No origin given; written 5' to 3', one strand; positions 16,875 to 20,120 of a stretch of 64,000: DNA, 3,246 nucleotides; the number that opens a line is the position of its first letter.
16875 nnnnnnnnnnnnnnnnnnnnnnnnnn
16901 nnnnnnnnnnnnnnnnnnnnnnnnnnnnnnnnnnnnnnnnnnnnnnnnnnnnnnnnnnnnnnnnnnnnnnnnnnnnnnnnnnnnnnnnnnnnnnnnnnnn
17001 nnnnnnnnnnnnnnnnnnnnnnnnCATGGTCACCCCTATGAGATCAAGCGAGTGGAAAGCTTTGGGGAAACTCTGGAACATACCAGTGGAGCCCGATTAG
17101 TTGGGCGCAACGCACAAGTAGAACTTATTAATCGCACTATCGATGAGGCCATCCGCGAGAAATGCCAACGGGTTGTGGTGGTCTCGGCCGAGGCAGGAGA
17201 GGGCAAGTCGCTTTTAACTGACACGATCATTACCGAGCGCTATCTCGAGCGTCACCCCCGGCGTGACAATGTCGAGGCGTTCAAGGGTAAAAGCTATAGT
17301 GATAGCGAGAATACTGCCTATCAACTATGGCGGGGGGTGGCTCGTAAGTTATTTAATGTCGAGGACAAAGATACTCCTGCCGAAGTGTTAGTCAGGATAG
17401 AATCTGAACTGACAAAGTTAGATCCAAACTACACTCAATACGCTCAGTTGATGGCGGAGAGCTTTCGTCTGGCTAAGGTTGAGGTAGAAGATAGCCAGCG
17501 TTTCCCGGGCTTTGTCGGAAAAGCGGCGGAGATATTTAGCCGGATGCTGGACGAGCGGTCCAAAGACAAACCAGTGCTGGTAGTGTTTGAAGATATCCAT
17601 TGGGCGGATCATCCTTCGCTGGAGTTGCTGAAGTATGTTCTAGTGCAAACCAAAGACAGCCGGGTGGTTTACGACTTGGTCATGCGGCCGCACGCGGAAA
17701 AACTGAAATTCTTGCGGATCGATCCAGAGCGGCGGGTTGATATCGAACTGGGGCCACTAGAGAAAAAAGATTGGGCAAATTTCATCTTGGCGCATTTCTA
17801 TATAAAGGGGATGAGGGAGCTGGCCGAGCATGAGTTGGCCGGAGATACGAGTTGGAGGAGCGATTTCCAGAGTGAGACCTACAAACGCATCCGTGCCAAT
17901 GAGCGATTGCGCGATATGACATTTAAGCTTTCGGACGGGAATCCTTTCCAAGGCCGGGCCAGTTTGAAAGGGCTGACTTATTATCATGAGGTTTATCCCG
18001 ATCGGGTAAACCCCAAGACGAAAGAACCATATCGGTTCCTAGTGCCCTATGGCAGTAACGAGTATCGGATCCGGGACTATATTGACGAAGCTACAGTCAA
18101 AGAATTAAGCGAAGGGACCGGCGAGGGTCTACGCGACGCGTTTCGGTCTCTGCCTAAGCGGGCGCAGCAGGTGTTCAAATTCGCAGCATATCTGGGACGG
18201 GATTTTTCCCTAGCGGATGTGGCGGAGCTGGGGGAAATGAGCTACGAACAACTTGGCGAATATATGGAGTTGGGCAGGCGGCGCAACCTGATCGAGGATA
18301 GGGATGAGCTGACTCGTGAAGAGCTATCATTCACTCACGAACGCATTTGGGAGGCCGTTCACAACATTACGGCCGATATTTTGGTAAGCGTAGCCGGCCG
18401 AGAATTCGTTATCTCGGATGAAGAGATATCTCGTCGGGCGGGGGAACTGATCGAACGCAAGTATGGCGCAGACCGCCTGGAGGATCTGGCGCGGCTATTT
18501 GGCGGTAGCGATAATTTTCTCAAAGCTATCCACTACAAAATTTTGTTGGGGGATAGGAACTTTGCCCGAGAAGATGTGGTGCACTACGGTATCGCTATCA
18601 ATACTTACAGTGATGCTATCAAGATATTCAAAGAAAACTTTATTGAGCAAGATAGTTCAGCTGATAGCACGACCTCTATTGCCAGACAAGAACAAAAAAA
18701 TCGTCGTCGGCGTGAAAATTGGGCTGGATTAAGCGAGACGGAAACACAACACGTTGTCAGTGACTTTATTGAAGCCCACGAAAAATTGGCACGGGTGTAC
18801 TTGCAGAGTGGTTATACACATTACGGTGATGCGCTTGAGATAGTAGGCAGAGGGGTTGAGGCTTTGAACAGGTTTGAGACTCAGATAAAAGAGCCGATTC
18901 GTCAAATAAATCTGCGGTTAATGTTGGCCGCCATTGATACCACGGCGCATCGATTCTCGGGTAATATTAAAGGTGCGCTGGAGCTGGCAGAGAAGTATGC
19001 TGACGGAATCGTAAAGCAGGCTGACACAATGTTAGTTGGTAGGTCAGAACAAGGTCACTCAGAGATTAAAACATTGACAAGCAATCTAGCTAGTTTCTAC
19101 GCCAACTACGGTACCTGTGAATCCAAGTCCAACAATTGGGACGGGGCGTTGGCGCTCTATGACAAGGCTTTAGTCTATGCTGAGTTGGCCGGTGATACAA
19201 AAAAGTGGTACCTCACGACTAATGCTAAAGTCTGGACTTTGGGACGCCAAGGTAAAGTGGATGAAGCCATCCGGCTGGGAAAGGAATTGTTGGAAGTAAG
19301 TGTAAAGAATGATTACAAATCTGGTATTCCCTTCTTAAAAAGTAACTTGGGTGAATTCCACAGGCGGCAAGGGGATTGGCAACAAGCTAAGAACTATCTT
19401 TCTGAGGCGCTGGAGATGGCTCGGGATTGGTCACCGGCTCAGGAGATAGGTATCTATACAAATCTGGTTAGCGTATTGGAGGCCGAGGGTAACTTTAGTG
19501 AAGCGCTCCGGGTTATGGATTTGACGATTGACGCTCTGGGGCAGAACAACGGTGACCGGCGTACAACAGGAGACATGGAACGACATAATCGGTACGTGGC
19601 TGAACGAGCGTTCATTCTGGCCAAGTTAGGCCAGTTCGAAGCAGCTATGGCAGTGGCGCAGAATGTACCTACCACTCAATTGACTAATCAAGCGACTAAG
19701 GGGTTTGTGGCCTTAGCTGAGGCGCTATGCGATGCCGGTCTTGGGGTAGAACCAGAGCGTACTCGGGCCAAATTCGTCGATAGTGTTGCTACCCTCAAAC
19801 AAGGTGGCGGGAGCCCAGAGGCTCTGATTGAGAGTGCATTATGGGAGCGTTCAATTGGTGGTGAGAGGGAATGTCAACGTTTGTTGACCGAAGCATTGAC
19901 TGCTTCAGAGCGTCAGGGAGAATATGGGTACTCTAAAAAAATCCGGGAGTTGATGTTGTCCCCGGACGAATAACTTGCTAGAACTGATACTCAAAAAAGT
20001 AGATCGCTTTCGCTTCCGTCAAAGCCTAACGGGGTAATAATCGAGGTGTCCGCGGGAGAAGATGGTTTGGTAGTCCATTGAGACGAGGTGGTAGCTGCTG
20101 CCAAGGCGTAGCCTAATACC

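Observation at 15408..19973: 1521-aa signalling protein with tandem cyclase-homology domains (pseudo-heterodimer-like) fused to a STAND NTPase and TPR array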

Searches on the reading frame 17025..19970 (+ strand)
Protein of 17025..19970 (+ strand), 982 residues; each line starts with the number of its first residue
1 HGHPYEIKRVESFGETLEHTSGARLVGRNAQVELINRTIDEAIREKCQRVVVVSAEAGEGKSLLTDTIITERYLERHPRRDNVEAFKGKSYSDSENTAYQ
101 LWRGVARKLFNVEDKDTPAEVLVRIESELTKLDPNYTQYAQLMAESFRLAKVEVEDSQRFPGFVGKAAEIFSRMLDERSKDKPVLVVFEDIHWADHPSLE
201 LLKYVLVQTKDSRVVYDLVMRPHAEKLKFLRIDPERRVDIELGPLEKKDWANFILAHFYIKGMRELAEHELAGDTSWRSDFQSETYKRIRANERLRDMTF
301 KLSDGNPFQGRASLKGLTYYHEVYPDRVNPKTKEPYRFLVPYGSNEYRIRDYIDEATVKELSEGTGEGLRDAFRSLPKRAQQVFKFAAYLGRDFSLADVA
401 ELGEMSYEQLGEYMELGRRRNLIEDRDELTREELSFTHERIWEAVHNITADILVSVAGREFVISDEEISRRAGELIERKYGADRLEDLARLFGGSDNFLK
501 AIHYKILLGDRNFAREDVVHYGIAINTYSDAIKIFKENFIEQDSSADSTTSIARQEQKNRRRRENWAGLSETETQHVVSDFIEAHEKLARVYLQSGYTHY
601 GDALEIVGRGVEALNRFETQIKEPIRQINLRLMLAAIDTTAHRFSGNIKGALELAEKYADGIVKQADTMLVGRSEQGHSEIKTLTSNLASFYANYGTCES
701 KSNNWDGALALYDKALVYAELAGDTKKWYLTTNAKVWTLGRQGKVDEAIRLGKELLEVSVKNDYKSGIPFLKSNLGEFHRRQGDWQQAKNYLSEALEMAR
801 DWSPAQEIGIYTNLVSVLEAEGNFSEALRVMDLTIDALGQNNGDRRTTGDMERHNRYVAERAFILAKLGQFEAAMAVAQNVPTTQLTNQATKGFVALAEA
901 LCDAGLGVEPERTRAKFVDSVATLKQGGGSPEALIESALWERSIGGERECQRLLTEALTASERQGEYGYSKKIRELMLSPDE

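Call 77: predict_structure(alignment_id=A5)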
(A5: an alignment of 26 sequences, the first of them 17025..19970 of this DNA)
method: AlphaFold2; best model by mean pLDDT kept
length: 982 residues; sequences in the alignment: 26
mean_pLDDT: 80.2   pTM: 0.69
mean pLDDT of the five models: 80.2, 77.3, 77.4, 76.5, 75.6
residues with pLDDT >= 90: 279; 70-90: 519; 50-70: 105; < 50: 79
segments of 3 or more residues with pLDDT < 50: 1-21, 323-325, 327-331, 336-366, 427-430, 453-460
pLDDT, mean of each block of 10 residues (from residue 1): 27 34 73 85 88 88 78 57 81 74 92 86 94 90 87 66 79 93 89 84 90 93 80 87 89 79 81 83 76 81 78 62 48 48 41 42 47 74 85 82 84 83 61 67 63 48 79 90 84 90 91 75 85 92 74 84 89 90 93 79 91 93 93 94 85 94 93 72 94 95 89 96 92 94 90 91 81 92 88 82 72 87 88 78 60 84 91 91 82 86 88 87 75 85 86 89 72 80 49
secondary structure, 60 per line:
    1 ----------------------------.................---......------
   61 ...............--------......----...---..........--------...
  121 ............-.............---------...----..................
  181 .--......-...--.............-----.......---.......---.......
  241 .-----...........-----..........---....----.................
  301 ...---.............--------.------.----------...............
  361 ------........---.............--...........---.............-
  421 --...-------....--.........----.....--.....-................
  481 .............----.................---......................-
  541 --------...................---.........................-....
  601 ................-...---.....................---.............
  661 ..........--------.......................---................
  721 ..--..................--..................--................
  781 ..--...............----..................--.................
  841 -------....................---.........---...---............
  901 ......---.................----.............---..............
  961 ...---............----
elements in order (helices of 4 or more, strands of 3 or more residues): H29-45 E49-54 H61-75 E84-89 H100-109 H118-132 H134-146 H163-181 E184-189 H196-208 E214-220 H224-230 E237-241 H247-257 H263-272 H276-279 H284-303 H307-319 H346-360 H367-374 H378-390 E393-395 H396-403 H407-419 E423-425 E433-436 H439-447 E452-456 E459-463 H465-493 H498-514 H518-539 H549-567 H571-595 H597-616 H624-644 H648-670 H679-701 H705-722 H725-742 H745-762 H765-782 H785-799 H804-821 H824-840 H848-867 H871-879 H889-906 H910-926 H931-943 H947-963 H967-978
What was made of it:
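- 17760..18413 (+): STAND helical and winged-helix domains (aa 785-1002), including a low-confidence loop at aa 862-905. AlphaFold model (call 77).
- On Mycobacterial CHD-ATPase-TPR-LuxR cyclases (Rv0386 type): The C-terminus is all helical repeat in the model (call 77).
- Checked: The helical-repeat region is about 515 aa (aa 1003-1517, call 77), not 600.
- The STAND-TPR model (pLDDT 80.2; call 77) is best matched by 6mfv, a STAND with a TPR sensor.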

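Call 79: fold_search(model_id=the predicted structure, library=pdb)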
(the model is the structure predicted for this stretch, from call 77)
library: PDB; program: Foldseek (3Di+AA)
matches with E <= 10: 1534; with E <= 0.001: 173
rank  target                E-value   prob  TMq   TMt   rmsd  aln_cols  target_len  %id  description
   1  6mfv_A                1.1e-10  1.00  0.30  0.41  13.3       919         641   12  Crystal structure of the Signal Transduction ATPase with Numerous Domains (STAND) protein with a tetratricopeptide rep (released 2019-02-20)
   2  8dgc_A                5.8e-08  1.00  0.16  0.09  37.2      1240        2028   12  Avs3 bound to phage PhiV-1 terminase (released 2022-08-03)
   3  8dgc_B                9.1e-08  1.00  0.17  0.09  36.3      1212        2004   12  Avs3 bound to phage PhiV-1 terminase (released 2022-08-03)
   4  7t7t_A                4.3e-07  1.00  0.27  0.53  16.4       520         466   13  Structure of TSK/BRU1 bound to histone H3.1 (released 2022-03-30)
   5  9rtt_Q                6.0e-07  1.00  0.22  0.23  32.4       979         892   10  Activated Elongation Complex with IWS1 and ELOF1 (released 2025-09-03)
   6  4wne_A                1.2e-06  1.00  0.26  0.69   6.2       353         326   17  Crystal structure of the TPR domain of LGN in complex with Frmpd4/Preso1 at 2.0 Angstrom resolution (released 2015-09-16)
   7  9hvq_Q                1.3e-06  1.00  0.22  0.24  31.5       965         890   11  Structure of the transcribing Pol II-DSIF-PAF-SPT6-RECQL5 complex (released 2025-07-16)
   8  4g2v_A                1.4e-06  1.00  0.24  0.66  10.0       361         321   17  Structure complex of LGN binding with FRMPD1 (released 2013-01-23)
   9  3sf4_A                1.7e-06  1.00  0.24  0.59   8.5       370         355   17  Crystal structure of the complex between the conserved cell polarity proteins Inscuteable and LGN (released 2011-11-23)
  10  8bbg_D                1.7e-06  1.00  0.27  0.21  30.6      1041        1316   11  Structure of the IFT-A complex; anterograde IFT-A train model (released 2022-12-21)
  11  6hc2_S                1.8e-06  1.00  0.25  0.61   7.1       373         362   17  Crystal structure of NuMA/LGN hetero-hexamers (released 2019-05-29)
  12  4wng_A                1.9e-06  1.00  0.26  0.69   6.1       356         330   17  Crystal structure of the TPR domain of LGN in complex with Frmpd4/Preso1 at 2.1 Angstrom resolution (released 2015-09-16)
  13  6hc2_A                1.9e-06  1.00  0.25  0.60   7.2       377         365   17  Crystal structure of NuMA/LGN hetero-hexamers (released 2019-05-29)
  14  4wnd_A                2.1e-06  1.00  0.26  0.69   5.8       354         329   18  Crystal structure of the TPR domain of LGN in complex with Frmpd4/Preso1 at 1.5 Angstrom resolution (released 2015-09-16)
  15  5a7d_G                2.1e-06  1.00  0.22  0.54   9.4       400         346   14  Tetrameric assembly of LGN with Inscuteable (released 2016-08-03)
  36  1hz4                  1.4e-05  1.00  0.27  0.63   6.2       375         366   16  CRYSTAL STRUCTURE OF TRANSCRIPTION FACTOR MALT DOMAIN III (released 2001-11-28)
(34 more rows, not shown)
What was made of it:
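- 17760..18413 (+): Best PDB match is 6mfv, a MalT-clade STAND with a TPR sensor (call 79).
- Closest known: MalT-clade STAND ATPases with a TPR sensor. Same: MalT domain III (1hz4) also matches (call 79).
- Avs3 and MalT domain III also match (call 79). The STAND-TPR model matches Avs3 (8dgc, E 5.8e-8; call 79).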
